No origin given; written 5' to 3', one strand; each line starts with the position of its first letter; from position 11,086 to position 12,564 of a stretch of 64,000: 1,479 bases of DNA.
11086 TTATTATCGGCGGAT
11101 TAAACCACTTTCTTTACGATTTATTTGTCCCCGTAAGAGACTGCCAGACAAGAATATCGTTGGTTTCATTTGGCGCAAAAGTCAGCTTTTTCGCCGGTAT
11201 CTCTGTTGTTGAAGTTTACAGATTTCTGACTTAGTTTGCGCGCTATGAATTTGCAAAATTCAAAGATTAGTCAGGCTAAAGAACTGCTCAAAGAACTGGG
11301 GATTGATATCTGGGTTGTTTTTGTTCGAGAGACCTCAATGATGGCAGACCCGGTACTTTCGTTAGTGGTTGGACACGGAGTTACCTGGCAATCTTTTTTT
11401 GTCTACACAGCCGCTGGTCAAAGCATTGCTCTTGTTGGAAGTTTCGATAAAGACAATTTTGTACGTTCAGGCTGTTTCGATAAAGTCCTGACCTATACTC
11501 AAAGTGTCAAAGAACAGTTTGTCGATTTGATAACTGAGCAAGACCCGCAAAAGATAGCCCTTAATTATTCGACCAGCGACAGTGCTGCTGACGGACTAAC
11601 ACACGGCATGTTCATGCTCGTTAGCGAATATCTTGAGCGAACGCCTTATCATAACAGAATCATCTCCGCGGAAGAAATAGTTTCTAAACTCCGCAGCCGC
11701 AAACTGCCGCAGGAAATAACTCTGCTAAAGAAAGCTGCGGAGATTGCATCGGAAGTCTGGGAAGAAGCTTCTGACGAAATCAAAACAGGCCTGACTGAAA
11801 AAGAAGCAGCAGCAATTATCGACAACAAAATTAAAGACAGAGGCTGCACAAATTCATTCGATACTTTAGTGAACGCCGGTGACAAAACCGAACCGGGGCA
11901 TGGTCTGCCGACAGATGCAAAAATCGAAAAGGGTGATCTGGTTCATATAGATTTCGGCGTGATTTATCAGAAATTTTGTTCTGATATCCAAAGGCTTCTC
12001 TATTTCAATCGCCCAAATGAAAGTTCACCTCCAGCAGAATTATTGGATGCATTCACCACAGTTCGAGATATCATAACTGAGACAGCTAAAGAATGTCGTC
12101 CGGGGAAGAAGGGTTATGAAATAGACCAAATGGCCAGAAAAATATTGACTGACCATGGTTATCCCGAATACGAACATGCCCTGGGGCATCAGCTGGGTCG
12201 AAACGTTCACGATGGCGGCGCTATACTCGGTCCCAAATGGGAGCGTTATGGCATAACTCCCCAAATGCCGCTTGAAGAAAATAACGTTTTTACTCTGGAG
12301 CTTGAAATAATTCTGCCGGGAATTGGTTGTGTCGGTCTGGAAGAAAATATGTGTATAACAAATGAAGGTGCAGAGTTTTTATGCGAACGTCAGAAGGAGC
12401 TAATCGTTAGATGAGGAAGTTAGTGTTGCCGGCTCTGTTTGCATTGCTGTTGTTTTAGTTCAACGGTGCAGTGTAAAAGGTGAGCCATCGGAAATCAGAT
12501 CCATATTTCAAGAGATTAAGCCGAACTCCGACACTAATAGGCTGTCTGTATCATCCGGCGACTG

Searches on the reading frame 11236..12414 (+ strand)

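Call 13: search_protein_families(library=pfam, proteins=[window:11236-12414:+], max_evalue=0.01)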
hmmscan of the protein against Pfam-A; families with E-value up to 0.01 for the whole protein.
window:11236-12414:+ (392 aa): 1 family
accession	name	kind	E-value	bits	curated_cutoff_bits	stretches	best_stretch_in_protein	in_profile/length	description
PF00557.29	Peptidase_M24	-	1.6e-44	152.6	23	1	163-376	2-208/208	Metallopeptidase family M24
